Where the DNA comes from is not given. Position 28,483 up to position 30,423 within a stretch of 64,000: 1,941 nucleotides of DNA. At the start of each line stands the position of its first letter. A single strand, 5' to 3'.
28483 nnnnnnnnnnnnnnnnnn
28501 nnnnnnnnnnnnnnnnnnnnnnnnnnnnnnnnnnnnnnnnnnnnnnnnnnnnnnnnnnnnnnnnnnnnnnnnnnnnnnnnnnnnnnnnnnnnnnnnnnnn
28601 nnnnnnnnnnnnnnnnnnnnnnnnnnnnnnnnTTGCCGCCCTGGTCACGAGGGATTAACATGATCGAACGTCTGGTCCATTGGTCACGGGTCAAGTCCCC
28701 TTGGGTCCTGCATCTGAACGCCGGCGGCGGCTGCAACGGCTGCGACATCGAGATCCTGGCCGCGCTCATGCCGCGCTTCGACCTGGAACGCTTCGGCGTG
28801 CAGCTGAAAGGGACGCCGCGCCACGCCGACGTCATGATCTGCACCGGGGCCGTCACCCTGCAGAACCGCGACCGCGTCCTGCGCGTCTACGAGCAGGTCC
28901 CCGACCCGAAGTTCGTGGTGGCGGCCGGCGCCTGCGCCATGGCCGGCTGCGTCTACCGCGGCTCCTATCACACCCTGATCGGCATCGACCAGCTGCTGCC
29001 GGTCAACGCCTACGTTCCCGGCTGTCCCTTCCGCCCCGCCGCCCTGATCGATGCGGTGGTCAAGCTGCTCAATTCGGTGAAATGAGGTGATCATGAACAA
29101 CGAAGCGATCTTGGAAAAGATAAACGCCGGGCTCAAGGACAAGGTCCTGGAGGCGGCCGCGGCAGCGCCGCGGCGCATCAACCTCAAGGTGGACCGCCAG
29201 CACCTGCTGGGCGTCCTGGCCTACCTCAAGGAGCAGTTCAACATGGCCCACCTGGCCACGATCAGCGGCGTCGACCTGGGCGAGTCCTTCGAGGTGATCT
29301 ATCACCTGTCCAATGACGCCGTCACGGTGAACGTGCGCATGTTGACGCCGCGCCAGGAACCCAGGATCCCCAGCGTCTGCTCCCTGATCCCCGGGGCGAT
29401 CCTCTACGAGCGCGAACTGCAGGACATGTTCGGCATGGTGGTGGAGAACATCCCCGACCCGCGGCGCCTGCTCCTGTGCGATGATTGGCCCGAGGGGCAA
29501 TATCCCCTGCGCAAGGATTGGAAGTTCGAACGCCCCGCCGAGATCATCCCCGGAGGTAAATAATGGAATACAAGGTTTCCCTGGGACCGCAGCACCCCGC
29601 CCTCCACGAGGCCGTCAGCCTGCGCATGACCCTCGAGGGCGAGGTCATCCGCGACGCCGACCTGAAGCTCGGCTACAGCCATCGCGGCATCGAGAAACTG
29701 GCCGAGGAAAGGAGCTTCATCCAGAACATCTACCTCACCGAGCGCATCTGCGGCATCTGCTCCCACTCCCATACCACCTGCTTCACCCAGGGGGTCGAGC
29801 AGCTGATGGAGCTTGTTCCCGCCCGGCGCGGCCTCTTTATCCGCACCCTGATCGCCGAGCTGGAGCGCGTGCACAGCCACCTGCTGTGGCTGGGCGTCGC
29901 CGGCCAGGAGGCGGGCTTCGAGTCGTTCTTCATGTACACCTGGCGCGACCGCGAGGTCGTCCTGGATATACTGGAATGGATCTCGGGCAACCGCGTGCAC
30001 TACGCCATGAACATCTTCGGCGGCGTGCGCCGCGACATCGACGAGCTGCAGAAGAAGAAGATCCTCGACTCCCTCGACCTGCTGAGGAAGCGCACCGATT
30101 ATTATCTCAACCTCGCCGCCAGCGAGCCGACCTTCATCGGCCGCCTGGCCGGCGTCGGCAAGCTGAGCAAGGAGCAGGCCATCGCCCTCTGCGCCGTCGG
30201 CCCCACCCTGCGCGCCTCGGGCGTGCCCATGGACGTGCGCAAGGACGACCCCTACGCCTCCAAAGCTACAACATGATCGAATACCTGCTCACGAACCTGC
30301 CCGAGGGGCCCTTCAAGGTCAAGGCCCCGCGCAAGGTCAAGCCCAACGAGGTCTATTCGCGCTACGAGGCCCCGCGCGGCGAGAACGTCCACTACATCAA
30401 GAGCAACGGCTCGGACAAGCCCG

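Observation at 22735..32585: Group 4 [NiFe]-hydrogenase operon whose subunit set equals the full 11-subunit complex I core (A,B,C,D,H,I,J,K,L,M,N-like)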

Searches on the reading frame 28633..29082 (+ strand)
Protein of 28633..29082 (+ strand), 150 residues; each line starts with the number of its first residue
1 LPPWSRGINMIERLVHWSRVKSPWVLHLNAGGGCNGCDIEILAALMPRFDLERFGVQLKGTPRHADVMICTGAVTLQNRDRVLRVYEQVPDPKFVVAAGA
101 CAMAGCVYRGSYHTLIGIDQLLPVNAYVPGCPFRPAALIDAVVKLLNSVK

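Call 5: search_protein_families(library=pfam, proteins=[window:28633-29082:+], max_evalue=0.1)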
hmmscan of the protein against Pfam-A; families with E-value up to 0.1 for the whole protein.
window:28633-29082:+ (150 aa): 1 family
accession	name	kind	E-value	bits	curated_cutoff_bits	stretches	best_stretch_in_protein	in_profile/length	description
PF01058.29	Oxidored_q6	-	8.1e-29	100.4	27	1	34-145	1-128/128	NADH ubiquinone oxidoreductase, 20 Kd subunit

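Call 7: search_protein_families(library=ncbifam, proteins=[window:28633-29082:+], max_evalue=0.01)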
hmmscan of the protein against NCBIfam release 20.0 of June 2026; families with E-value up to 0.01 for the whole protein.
window:28633-29082:+ (150 aa): 15 families
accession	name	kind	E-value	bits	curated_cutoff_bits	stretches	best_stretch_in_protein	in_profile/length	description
NF005012.1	PRK06411.1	subfamily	4.8e-44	149.8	116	1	9-149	22-158/166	NADH-quinone oxidoreductase subunit NuoB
TIGR01957.1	nuoB_fam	subfamily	3.1e-41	140.6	142.7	1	10-149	6-142/145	NADH-quinone oxidoreductase subunit B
NF011394.0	PRK14819.1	equivalog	8.2e-39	133.7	312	1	10-147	20-154/264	NADH-quinone oxidoreductase subunit B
NF011390.0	PRK14815.1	equivalog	1.8e-38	131.7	281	1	12-148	24-156/183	NADH dehydrogenase subunit B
NF011388.0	PRK14813.1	equivalog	1.1e-36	126.5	294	1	9-146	16-150/189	NADH dehydrogenase subunit B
NF011391.0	PRK14816.1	equivalog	9.8e-36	123.2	283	1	8-150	39-178/196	NADH-quinone oxidoreductase subunit B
NF011393.0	PRK14818.1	equivalog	4.9e-34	117.3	255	1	10-150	20-156/173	NADH dehydrogenase subunit B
NF009808.0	PRK13292.1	equivalog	2.2e-33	115.1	1156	1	10-147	14-147/791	NADH-quinone oxidoreductase subunit B/C/D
NF011395.0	PRK14820.1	equivalog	1.8e-29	102.7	263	1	11-147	23-155/180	NADH-quinone oxidoreductase subunit B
NF011389.0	PRK14814.1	equivalog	4e-29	101.7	285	1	9-149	21-157/186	NADH dehydrogenase subunit B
NF011392.0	PRK14817.1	equivalog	1e-27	97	271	1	35-147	46-158/182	NADH-quinone oxidoreductase subunit B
TIGR03294.1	FrhG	equivalog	1.2e-08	35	245.5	1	64-148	50-143/228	coenzyme F420 hydrogenase subunit gamma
NF045875.1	F420_non_VhuG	exception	0.00042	19.6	450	0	117-148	135-166/286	F420-non-reducing hydrogenase subunit VhuG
NF040831.1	sulfhyd_ShyD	equivalog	0.00075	19.2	460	0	34-108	11-90/240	NAD(P)-dependent hydrogenase/sulfhydrogenase 2 subunit delta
NF045520.1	H2_NiFeSe_small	exception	0.0016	17.8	470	0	93-149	145-209/314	NiFeSe hydrogenase small subunit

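Call 103: search_solved_structures(query=window:28660-29082:+, max_evalue=1e-8)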
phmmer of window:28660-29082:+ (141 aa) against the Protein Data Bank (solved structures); distinct sequences matched with E-value up to 1e-8: 43.
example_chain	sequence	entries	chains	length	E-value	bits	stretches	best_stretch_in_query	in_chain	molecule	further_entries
6cfw_J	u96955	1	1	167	7.9e-46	158.6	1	12-138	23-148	Probable membrane-bound hydrogenase subunit mbhJ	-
7z0s_G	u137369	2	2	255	9e-34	119.5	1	13-131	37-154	Formate hydrogenlyase subunit 7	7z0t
9grx_K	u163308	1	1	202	9.8e-34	119.4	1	5-139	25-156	NAD(P)H-quinone oxidoreductase subunit K, chloroplastic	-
6hum_K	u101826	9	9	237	2.4e-33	118.1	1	5-138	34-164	NAD(P)H-quinone oxidoreductase subunit K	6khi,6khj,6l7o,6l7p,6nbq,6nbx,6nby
7wfg_K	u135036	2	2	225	2.9e-33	117.8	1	4-138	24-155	NAD(P)H-quinone oxidoreductase subunit K, chloroplastic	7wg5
7eu3_K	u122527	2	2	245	6.5e-33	116.7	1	4-138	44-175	NAD(P)H-quinone oxidoreductase subunit K, chloroplastic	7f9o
7v2c_C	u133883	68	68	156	3.9e-30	107.7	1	2-140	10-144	NADH dehydrogenase [ubiquinone] iron-sulfur protein 7,mitochondrial | NADH dehydrogenase [ubiquinone] iron-sulfur protein 7, mitochondrial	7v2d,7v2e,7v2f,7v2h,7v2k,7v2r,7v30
5lc5_B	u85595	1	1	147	4.3e-30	107.6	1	3-140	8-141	NADH dehydrogenase [ubiquinone] iron-sulfur protein 7, mitochondrial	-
7zeb_6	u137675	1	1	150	4.6e-30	107.5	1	3-140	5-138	NADH dehydrogenase [ubiquinone] iron-sulfur protein 7, mitochondrial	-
9w2u_B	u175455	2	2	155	5.1e-30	107.3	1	3-140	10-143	NADH dehydrogenase [ubiquinone] iron-sulfur protein 7, mitochondrial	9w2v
7zd6_6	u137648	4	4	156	5.2e-30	107.3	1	3-140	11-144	NADH dehydrogenase [ubiquinone] iron-sulfur protein 7, mitochondrial | Complex I-20kD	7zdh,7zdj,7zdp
5xtb_C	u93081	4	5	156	5.4e-30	107.2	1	2-140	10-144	NADH dehydrogenase [ubiquinone] iron-sulfur protein 7, mitochondrial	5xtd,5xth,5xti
6g2j_B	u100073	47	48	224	5.6e-30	107.2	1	3-140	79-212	NADH dehydrogenase [ubiquinone] iron-sulfur protein 7, mitochondrial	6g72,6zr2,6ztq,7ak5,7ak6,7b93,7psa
9ti4_E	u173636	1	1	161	6e-30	107.1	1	2-140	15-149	NADH dehydrogenase [ubiquinone] iron-sulfur protein 7, mitochondrial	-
7vxu_C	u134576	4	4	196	7.8e-30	106.7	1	3-140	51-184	Complex I-20kD | NADH dehydrogenase [ubiquinone] iron-sulfur protein 7, mitochondrial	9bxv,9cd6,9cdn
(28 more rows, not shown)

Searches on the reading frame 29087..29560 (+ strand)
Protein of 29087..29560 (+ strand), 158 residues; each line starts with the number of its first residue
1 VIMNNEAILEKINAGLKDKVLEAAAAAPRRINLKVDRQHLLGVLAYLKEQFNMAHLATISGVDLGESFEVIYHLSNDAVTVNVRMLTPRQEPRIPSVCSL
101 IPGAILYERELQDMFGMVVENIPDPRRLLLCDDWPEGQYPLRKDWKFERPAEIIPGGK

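Call 5: search_protein_families(library=pfam, proteins=[window:29087-29560:+], max_evalue=0.1)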
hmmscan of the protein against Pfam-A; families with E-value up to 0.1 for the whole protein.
window:29087-29560:+ (158 aa): 2 families
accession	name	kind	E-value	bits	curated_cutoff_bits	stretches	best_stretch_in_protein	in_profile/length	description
PF00329.25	Complex1_30kDa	-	3.1e-31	109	22.5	1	33-148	1-121/124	Respiratory-chain NADH dehydrogenase, 30 Kd subunit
PF01425.27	Amidase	-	0.084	12.3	27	1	14-65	22-72/445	Amidase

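Call 7: search_protein_families(library=ncbifam, proteins=[window:29087-29560:+], max_evalue=0.01)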
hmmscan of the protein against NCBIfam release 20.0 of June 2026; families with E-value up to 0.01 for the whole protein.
window:29087-29560:+ (158 aa): 17 families
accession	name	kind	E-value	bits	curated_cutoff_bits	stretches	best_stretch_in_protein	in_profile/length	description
NF040611.1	F420_dehyd_FpoC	exception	3.1e-24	85.7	220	1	3-146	1-147/158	F420H2 dehydrogenase subunit FpoC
NF004735.0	PRK06074.2-2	equivalog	1.7e-23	83.3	176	1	3-146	1-147/158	NADH-quinone oxidoreductase subunit C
TIGR01961.1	NuoC_fam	subfamily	3.2e-23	82.6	122.45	1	33-147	3-120/122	NADH (or F420H2) dehydrogenase, subunit C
NF004737.0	PRK06074.2-4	equivalog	1.9e-20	73.3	144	1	32-149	15-128/150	NADH-quinone oxidoreductase subunit C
NF004734.0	PRK06074.2-1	equivalog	7.5e-19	68.3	169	1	19-148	16-152/164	NADH-quinone oxidoreductase subunit C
NF004733.0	PRK06074.1-5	equivalog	5.3e-18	65.4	225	1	9-146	10-150/203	NADH-quinone oxidoreductase subunit C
NF009141.0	PRK12494.1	equivalog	1.9e-16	60.4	175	1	14-145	29-163/175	NAD(P)H-quinone oxidoreductase subunit J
NF009808.0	PRK13292.1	equivalog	7.6e-15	53.8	1156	1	8-147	227-375/791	NADH-quinone oxidoreductase subunit B/C/D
NF005856.0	PRK07785.1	equivalog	2.1e-14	54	224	1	19-145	90-222/246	NADH-quinone oxidoreductase subunit C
NF005832.0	PRK07735.1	equivalog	1.2e-13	51.1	431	1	41-146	317-424/430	NADH-quinone oxidoreductase subunit C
NF006304.0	PRK08491.1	equivalog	2.9e-12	46.7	228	1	30-145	58-174/263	NADH-quinone oxidoreductase subunit C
NF004736.0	PRK06074.2-3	equivalog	1.8e-11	44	239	1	22-146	33-158/183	NADH-quinone oxidoreductase subunit C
NF004731.0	PRK06074.1-3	equivalog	5.1e-11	42.8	303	1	6-146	4-146/207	NADH-quinone oxidoreductase subunit C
NF008728.0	PRK11742.1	equivalog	5.9e-11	41.4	840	1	5-146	21-173/598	NADH-quinone oxidoreductase subunit C/D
NF004738.0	PRK06074.2-5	equivalog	3.1e-10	40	198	1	17-146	16-150/174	NADH-quinone oxidoreductase subunit C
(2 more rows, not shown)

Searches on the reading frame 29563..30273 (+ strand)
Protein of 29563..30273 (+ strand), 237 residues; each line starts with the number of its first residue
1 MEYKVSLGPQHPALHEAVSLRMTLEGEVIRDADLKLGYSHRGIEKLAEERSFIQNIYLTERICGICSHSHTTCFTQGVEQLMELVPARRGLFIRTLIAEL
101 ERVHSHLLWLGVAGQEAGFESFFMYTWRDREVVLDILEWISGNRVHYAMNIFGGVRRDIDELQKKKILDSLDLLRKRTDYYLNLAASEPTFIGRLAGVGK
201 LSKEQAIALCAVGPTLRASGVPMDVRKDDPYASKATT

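Call 5: search_protein_families(library=pfam, proteins=[window:29563-30273:+], max_evalue=0.1)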
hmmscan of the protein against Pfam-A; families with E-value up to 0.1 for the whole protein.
window:29563-30273:+ (237 aa): 2 families
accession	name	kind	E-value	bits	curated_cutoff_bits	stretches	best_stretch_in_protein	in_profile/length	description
PF00346.24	Complex1_49kDa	-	8.9e-34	117.2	24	1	118-232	3-117/271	Respiratory-chain NADH dehydrogenase, 49 Kd subunit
PF00374.24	NiFeSe_Hases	-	1.5e-10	41.1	25.8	1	41-109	1-69/508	Nickel-dependent hydrogenase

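Call 7: search_protein_families(library=ncbifam, proteins=[window:29563-30273:+], max_evalue=0.01)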
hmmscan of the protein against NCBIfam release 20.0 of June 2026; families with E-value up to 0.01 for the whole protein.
window:29563-30273:+ (237 aa): 13 families
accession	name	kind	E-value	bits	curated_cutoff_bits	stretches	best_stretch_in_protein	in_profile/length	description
NF004739.1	PRK06075.1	equivalog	1.7e-69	234.4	360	1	3-232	1-230/384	NADH-quinone oxidoreductase subunit D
TIGR01962.1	NuoD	equivalog_domain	7.3e-60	202.8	459.35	1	3-232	3-232/386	NADH dehydrogenase (quinone) subunit D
NF040602.1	F420_dehyd_FpoD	exception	2.6e-58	197.9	600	1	4-231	9-236/372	F420H2 dehydrogenase subunit FpoD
NF008974.0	PRK12322.1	equivalog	5.9e-53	180.1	522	1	3-232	7-236/366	NADH-quinone oxidoreductase subunit D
NF009808.0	PRK13292.1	equivalog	5.7e-50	170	1156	1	5-233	410-638/791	NADH-quinone oxidoreductase subunit B/C/D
NF005649.0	PRK07415.1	equivalog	3.4e-45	154.8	583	1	5-232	13-241/394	NAD(P)H-quinone oxidoreductase subunit H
NF008728.0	PRK11742.1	equivalog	7.2e-45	153.4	840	1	6-232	218-444/598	NADH-quinone oxidoreductase subunit C/D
TIGR03295.1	frhA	equivalog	8.2e-12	44.8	392.5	1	40-179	40-186/412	coenzyme F420 hydrogenase subunit alpha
NF033181.1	NiFeSe_hydrog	equivalog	1.1e-11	44.4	600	1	22-109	20-106/507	nickel-dependent hydrogenase large subunit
NF045518.1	H2_NiFeSe_large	exception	1.2e-08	34.2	780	1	21-109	19-106/485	NiFeSe hydrogenase large subunit HysA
NF040828.1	sulfhyd_ShyA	equivalog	4.7e-05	22.5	700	1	23-137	20-136/415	NAD(P)-dependent hydrogenase/sulfhydrogenase 2 subunit alpha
NF007778.0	PRK10467.1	equivalog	0.00021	19.7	969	1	36-108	34-106/567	hydrogenase 2 large subunit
NF041785.2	VhuA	equivalog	0.00083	18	800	0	31-108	28-106/418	F420-non-reducing hydrogenase Vhu subunit A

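Call 10: find_homologous_proteins(query=window:29563-30273:+, max_evalue=1e-20)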
Query window:29563-30273:+ (237 aa): 7789 proteins with E <= 1e-20 among 8000 candidates; the best 120 are listed.
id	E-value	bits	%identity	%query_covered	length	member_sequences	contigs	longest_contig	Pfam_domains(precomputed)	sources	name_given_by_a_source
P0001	1.1e-147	508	95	99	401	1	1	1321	PF00374.25,PF00346.25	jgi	-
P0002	4.6e-147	506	97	98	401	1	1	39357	PF00374.25,PF00346.25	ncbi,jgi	-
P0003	4.0e-146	503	96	98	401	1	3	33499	PF00374.25,PF00346.25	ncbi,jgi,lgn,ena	-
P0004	4.2e-146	502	96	98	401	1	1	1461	PF00374.25,PF00346.25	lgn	-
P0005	8.2e-146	501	96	98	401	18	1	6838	PF00374.25,PF00346.25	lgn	-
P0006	1.9e-145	500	94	99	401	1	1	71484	PF00374.25,PF00346.25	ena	-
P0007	2.0e-145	500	94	98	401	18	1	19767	PF00374.25,PF00346.25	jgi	jgi:membrane-bound hydrogenase subunit alpha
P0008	2.1e-145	500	95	98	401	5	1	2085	PF00374.25,PF00346.25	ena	-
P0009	4.0e-145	499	95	98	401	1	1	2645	PF00374.25,PF00346.25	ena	-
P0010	1.5e-144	497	94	98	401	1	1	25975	PF00374.25,PF00346.25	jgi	jgi:membrane-bound hydrogenase subunit alpha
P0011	4.8e-144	496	93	98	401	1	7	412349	PF00374.25,PF00346.25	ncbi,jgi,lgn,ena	-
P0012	1.1e-143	495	94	98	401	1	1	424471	PF00374.25,PF00346.25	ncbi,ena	-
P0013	1.6e-143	494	92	99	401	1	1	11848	PF00374.25,PF00346.25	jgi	jgi:membrane-bound hydrogenase subunit alpha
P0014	2.6e-143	493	94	98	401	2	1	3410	PF00374.25,PF00346.25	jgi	-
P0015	3.5e-143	493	94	98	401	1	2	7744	PF00374.25,PF00346.25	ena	-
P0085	2.6e-119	415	76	98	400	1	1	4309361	PF00374.25,PF00346.25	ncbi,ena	-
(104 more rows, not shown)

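Call 12: find_encoding_contigs(protein=P0002, flank=10000, max_places=2)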
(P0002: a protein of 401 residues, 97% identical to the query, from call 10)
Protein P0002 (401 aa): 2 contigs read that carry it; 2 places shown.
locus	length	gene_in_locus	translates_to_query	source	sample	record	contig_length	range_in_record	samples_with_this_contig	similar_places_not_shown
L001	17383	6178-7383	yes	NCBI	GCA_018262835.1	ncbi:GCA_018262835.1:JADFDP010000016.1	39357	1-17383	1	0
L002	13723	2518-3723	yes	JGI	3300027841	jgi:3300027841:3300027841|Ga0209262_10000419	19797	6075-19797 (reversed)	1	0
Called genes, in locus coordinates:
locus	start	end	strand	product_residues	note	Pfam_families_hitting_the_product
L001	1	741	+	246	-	?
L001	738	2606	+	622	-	PF00361:Proton_antipo_M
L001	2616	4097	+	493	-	PF00662:Proton_antipo_N, PF00361:Proton_antipo_M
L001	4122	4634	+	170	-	PF13244:MbhD (weak), PF00499:Oxidored_q3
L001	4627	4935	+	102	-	PF00420:Oxidored_q2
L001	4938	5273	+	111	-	-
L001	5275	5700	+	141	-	PF01058:Oxidored_q6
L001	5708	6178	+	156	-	PF00329:Complex1_30kDa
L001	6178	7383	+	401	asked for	PF00374:NiFeSe_Hases, PF00346:Complex1_49kDa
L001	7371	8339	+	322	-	PF00146:NADHdh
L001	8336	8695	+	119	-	PF12797:Fer4_2 (faint), PF00037:Fer4 (weak), PF12837:Fer4_6 (weak), PF14697:Fer4_21, PF12838:Fer4_7, PF13187:Fer4_9, PF13237:Fer4_10 (weak), PF00037:Fer4 (weak), +3 more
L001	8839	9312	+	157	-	PF01750:HycI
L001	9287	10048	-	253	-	PF03544:TonB_C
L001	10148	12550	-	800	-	PF01433:Peptidase_M1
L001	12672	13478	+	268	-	PF05140:ResB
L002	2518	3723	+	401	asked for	PF00374:NiFeSe_Hases, PF00346:Complex1_49kDa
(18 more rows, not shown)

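Call 13: find_encoding_contigs(protein=P0085, flank=10000, max_places=2)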
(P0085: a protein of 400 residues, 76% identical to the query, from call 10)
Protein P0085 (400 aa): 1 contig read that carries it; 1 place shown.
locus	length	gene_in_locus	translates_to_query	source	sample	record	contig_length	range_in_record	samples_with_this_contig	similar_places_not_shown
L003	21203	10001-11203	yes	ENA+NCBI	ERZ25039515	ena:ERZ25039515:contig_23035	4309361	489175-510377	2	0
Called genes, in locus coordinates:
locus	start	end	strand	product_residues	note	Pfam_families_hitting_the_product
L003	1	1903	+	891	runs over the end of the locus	PF02739:5_3_exonuc_N, PF01367:5_3_exonuc, PF01612:DNA_pol_A_exo1, PF22619:DNA_polI_exo1, PF00476:DNA_pol_A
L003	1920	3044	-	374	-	-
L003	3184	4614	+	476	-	PF00662:Proton_antipo_N, PF00361:Proton_antipo_M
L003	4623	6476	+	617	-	PF00361:Proton_antipo_M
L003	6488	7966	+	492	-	PF00662:Proton_antipo_N, PF00361:Proton_antipo_M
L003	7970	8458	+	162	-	PF13244:MbhD, PF00499:Oxidored_q3 (weak)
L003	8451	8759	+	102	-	PF00420:Oxidored_q2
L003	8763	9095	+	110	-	-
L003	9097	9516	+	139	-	PF01058:Oxidored_q6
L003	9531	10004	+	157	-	PF00329:Complex1_30kDa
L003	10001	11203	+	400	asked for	PF00374:NiFeSe_Hases, PF00346:Complex1_49kDa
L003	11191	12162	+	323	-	PF00146:NADHdh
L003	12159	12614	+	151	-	PF13534:Fer4_17 (faint), PF13187:Fer4_9, PF12797:Fer4_2 (faint), PF14697:Fer4_21, PF12838:Fer4_7, PF25160:LdpA_Fe-S-bd (weak), PF00037:Fer4 (weak), PF13484:Fer4_16 (weak), +3 more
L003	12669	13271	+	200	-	-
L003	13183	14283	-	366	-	PF00712:DNA_pol3_beta, PF02767:DNA_pol3_beta_2, PF02768:DNA_pol3_beta_3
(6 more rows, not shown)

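Call 29: search_solved_structures(query=P0002, max_evalue=1e-10)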
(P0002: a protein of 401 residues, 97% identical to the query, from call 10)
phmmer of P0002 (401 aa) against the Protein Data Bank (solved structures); distinct sequences matched with E-value up to 1e-10: 55.
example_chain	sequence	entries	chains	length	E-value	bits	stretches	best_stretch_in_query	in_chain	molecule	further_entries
6cfw_L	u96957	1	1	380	5.9e-80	272.3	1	4-359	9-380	Membrane-bound hydrogenase subunit alpha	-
7z0s_E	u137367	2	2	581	8e-77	262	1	5-380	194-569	Formate hydrogenlyase subunit 5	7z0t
2fug_4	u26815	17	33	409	7.7e-63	216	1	6-289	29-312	NADH-quinone oxidoreductase chain 4 | NADH-QUINONE OXIDOREDUCTASE SUBUNIT 4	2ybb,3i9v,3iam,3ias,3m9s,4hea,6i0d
7wfg_H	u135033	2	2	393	5.2e-57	196.8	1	5-281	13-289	NAD(P)H-quinone oxidoreductase subunit H, chloroplastic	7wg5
8e9g_D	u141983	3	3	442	1.2e-56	195.6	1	5-287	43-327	NADH-quinone oxidoreductase subunit D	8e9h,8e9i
7eu3_H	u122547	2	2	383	2.5e-56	194.5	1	5-289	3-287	NAD(P)H-quinone oxidoreductase subunit H, chloroplastic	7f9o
6hum_H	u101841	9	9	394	1.2e-55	192.3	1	5-284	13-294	NAD(P)H-quinone oxidoreductase subunit H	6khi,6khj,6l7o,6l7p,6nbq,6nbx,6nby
7q5y_B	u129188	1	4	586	2.8e-54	187.8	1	6-280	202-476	NADH-quinone oxidoreductase subunit C/D 2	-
9grx_H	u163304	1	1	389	4.8e-54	187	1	5-281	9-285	NAD(P)H-quinone oxidoreductase subunit H, chloroplastic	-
6u8y_L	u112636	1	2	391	4.1e-52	180.7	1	3-354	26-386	NADH dehydrogenase subunit D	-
9iho_D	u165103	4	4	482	2.9e-51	177.9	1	4-288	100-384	NUCM (49 kDa) subunit of mitochondrial NADH:ubiquinone oxidoreductase (Complex I)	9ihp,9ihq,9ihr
7arc_D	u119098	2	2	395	2.3e-50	174.9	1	3-290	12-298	ND7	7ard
7zm7_C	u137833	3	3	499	7.2e-50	173.3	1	2-284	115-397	NADH-ubiquinone oxidoreductase 49 kDa subunit-like protein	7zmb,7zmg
6h8k_C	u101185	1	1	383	3e-49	171.2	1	5-283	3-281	NUCM protein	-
6gcs_C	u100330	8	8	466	4.6e-49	170.6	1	4-283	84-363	49-KDA PROTEIN (NUCM) | Subunit NUCM of NADH:Ubiquinone Oxidoreductase (Complex I) | NUCM protein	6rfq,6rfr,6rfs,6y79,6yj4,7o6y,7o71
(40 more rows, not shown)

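Call 50: find_related_loci(query=A4, collection=genome_contigs, flank=10000)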
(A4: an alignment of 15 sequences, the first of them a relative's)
Query A4 (401 aa) in genome_contigs; peptide patterns used: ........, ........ (x = any residue, [..] = any of these).
478 stretches matched a pattern; 475 encode a relative of the query (tblastn E <= 1e-3); the best 80 are kept; 80 distinct loci.
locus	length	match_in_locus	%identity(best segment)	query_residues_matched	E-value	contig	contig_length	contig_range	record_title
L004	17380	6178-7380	100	1-401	0e+0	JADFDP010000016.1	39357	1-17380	MAG: Candidatus Aminicenantes bacterium isolate QR_Bin.23 NODE_16_length_39357_cov_15.4004, whole genome shotgun sequenc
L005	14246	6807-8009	91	1-401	0e+0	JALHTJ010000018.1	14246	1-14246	MAG: Candidatus Aminicenantes bacterium isolate PFL21 seq_112477, whole genome shotgun sequence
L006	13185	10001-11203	91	1-401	0e+0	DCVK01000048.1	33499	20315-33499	MAG TPA_asm: Candidatus Aminicenantes bacterium UBA2190 UBA2190_contig_2483, whole genome shotgun sequence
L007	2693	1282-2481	91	1-401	0e+0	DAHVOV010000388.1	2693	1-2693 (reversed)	MAG TPA_asm: Candidatus Aminicenantes bacterium isolate clean593 k141_236713, whole genome shotgun sequence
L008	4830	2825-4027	89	1-401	0e+0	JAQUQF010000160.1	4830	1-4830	MAG: Acidobacteriota bacterium isolate STD1_43 NODE_70091_length_4830_cov_2.179673_Sandtown_D1, whole genome shotgun seq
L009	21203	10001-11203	89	1-401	0e+0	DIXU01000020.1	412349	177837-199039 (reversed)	MAG TPA_asm: Candidatus Aminicenantes bacterium UBA6072 UBA6072_contig_74, whole genome shotgun sequence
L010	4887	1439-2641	90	1-401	0e+0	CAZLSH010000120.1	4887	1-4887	MAG TPA_asm: uncultured Clostridia bacterium isolate SRP192927_co7_47 genome assembly, contig: NODE_42076_length_4887_co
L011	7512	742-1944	89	1-401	0e+0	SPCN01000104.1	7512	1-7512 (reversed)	MAG: Chrysiogenales bacterium isolate das_tool.metabat2.18 k141_4126198, whole genome shotgun sequence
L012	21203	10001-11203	89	1-401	0e+0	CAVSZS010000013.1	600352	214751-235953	MAG: Candidatus Aminicenantes bacterium isolate MFD04716.bin.1.273 genome assembly, contig: contig_7861, whole genome sh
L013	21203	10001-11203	88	1-401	0e+0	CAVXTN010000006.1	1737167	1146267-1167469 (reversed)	MAG: Candidatus Aminicenantes bacterium isolate MFD05942.bin.2.108 genome assembly, contig: contig_20254, whole genome s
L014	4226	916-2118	88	1-401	0e+0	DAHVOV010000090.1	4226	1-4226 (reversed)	MAG TPA_asm: Candidatus Aminicenantes bacterium isolate clean593 k141_732442, whole genome shotgun sequence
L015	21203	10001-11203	88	1-401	0e+0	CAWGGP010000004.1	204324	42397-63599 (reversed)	MAG: Candidatus Aminicenantes bacterium isolate MFD01872.bin.2.146 genome assembly, contig: contig_148137, whole genome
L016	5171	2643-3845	88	1-401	0e+0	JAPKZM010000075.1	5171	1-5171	MAG: Candidatus Aminicenantes bacterium isolate LacPavin_0920_SED5_MAG_56_9 LacPavin_0920_SED5_scaffold_115155, whole ge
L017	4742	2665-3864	88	1-401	0e+0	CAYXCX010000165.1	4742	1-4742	MAG TPA_asm: uncultured Clostridia bacterium isolate SRP263991_co7_839 genome assembly, contig: NODE_42290_length_4742_c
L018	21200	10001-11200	88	1-401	0e+0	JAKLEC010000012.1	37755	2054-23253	MAG: Acidobacteria bacterium isolate RA.bin124 RA.bin124_12, whole genome shotgun sequence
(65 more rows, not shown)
